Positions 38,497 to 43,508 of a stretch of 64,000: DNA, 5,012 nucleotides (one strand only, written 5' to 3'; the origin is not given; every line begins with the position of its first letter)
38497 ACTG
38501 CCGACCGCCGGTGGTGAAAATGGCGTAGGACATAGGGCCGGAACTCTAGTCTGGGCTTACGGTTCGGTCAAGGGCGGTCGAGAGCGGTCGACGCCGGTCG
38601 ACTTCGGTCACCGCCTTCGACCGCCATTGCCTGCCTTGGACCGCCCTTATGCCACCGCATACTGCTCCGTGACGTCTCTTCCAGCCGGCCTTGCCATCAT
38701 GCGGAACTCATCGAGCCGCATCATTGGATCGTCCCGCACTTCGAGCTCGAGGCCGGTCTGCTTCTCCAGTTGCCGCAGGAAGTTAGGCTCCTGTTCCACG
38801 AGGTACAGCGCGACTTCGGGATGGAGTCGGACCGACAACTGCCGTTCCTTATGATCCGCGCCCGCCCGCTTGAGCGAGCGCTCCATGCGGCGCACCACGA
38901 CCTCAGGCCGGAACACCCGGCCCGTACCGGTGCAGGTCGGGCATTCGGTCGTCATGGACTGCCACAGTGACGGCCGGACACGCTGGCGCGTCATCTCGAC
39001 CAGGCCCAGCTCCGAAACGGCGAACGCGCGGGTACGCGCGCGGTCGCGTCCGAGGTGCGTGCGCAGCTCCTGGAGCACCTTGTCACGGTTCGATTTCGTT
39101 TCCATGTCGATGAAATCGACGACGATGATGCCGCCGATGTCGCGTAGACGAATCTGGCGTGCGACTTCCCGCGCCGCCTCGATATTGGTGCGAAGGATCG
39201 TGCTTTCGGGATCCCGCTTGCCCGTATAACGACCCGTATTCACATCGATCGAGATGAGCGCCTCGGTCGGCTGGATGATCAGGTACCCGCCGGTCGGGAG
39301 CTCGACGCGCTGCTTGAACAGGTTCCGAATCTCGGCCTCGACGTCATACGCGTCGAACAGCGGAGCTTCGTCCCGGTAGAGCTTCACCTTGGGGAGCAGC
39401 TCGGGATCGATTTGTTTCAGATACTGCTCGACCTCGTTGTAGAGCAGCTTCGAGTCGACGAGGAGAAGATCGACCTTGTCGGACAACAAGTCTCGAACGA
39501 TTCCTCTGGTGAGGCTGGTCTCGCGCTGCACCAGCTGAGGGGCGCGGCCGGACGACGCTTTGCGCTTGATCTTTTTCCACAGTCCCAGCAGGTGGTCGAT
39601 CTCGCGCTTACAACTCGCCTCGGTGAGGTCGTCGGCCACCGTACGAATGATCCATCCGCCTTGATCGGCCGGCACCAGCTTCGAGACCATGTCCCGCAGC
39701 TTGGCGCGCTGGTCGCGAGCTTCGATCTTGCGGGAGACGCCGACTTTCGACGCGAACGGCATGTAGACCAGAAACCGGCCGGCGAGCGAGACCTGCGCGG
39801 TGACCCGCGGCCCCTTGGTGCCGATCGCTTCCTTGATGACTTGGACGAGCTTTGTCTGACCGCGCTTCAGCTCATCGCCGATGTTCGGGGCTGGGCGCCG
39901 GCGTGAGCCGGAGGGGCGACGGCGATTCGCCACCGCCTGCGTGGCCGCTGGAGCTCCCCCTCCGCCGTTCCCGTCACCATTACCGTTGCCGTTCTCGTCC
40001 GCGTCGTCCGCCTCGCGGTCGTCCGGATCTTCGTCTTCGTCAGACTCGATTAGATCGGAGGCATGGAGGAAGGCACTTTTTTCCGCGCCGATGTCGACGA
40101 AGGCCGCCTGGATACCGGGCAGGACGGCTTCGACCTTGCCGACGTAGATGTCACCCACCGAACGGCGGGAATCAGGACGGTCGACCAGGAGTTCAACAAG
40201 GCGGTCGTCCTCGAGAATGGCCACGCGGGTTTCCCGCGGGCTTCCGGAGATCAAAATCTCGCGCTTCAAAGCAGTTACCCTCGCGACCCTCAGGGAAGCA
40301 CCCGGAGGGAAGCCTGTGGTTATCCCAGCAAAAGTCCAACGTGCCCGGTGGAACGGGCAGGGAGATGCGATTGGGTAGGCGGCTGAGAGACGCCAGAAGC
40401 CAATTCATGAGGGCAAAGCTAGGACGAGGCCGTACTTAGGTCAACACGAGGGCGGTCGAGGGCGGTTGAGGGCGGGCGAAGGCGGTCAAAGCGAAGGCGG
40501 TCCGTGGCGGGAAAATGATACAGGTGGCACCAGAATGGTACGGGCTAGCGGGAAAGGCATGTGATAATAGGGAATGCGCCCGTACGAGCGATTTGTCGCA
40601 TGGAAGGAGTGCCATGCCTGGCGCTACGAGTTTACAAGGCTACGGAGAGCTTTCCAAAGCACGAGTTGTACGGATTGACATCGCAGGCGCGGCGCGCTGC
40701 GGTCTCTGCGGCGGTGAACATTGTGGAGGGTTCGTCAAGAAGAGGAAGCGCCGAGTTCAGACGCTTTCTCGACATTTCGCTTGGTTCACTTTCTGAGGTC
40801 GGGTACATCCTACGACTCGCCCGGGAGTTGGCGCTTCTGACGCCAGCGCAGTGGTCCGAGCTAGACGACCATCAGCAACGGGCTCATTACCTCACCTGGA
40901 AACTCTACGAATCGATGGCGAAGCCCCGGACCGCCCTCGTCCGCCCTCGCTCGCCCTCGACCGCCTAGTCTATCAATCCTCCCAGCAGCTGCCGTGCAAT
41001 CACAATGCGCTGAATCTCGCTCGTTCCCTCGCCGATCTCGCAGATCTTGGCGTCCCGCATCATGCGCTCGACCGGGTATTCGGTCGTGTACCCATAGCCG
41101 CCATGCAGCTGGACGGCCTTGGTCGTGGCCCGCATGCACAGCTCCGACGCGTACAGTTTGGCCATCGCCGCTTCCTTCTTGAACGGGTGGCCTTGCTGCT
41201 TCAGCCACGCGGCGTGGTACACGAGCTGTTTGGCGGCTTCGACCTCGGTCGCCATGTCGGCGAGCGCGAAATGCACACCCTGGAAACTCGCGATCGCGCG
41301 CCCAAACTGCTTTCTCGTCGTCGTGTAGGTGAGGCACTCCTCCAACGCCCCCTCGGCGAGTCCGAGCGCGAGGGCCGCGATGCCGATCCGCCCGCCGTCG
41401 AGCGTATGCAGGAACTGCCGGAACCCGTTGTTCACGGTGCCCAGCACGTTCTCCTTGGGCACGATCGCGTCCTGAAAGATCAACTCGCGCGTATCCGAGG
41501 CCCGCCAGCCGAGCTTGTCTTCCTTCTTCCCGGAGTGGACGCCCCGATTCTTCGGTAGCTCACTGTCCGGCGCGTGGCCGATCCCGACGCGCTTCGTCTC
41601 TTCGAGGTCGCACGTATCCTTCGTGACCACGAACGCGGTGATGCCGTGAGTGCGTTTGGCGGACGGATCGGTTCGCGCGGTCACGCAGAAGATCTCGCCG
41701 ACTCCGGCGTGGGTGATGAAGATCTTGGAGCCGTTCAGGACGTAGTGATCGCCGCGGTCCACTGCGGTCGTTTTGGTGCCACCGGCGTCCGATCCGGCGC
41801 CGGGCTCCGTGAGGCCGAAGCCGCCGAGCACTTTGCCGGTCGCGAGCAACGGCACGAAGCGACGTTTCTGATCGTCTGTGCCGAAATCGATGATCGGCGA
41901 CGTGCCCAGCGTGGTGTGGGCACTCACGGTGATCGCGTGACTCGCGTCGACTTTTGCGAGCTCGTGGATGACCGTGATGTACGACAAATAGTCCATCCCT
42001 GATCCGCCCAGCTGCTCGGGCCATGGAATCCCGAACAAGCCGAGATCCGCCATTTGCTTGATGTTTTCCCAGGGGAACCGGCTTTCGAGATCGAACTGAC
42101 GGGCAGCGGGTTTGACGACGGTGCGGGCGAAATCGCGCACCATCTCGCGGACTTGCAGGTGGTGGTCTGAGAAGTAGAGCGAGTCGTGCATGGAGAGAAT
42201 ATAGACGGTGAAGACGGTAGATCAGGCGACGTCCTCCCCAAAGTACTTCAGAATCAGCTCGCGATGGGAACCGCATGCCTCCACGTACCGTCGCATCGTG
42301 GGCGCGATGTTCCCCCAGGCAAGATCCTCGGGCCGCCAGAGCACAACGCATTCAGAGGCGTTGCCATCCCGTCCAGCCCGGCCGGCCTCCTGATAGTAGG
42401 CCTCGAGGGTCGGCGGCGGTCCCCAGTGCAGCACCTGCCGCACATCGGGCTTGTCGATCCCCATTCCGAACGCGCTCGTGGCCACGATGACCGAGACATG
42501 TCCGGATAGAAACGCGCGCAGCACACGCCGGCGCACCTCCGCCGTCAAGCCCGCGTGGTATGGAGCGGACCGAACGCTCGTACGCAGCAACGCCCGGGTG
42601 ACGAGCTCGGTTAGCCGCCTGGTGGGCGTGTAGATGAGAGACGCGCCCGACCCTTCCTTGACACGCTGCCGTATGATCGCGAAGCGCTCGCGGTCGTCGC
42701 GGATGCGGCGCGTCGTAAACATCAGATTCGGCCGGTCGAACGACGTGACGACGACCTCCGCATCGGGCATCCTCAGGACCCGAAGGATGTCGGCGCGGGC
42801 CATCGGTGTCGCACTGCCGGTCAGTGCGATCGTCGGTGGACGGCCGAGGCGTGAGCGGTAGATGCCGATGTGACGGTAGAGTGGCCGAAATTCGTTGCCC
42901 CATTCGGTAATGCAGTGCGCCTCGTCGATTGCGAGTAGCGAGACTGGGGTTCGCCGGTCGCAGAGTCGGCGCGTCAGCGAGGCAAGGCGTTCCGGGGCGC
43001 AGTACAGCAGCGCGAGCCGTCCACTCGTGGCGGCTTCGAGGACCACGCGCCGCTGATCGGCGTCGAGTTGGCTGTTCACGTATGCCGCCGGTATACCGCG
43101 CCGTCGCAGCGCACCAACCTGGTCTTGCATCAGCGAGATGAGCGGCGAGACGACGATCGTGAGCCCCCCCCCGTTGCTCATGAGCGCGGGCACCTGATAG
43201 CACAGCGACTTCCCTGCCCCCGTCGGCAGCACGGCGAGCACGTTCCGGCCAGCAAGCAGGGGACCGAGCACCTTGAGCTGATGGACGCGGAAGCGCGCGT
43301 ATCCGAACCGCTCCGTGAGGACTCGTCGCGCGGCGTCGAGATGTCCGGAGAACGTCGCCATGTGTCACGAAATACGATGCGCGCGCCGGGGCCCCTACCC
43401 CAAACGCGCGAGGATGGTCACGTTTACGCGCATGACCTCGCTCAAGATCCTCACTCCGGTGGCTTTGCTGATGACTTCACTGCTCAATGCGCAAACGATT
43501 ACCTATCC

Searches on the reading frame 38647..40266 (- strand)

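Call 55: search_protein_families(library=pfam, proteins=[window:38647-40266:-], max_evalue=0.001)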
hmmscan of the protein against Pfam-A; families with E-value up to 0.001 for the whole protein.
window:38647-40266:- (539 aa): 2 families
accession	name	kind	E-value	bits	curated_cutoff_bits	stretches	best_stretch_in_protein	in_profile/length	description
PF10150.14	RNase_E_G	-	2e-100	336.1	25.5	1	160-430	1-270/270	Ribonuclease E/G family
PF20833.2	RNase_E_G_Thio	-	5.6e-11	42.9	26.8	1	442-523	2-83/86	RNase E/G, Thioredoxin-like domain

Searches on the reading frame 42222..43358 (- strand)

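Call 55: search_protein_families(library=pfam, proteins=[window:42222-43358:-], max_evalue=0.001)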
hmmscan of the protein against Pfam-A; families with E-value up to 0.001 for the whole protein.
window:42222-43358:- (378 aa): 2 families
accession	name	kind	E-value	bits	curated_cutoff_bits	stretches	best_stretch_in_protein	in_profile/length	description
PF00270.35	DEAD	-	3.8e-26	92.3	26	1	26-186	3-161/167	DEAD/DEAH box helicase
PF00271.37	Helicase_C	-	7.7e-24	84.5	23.5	1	232-332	9-110/110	Helicase conserved C-terminal domain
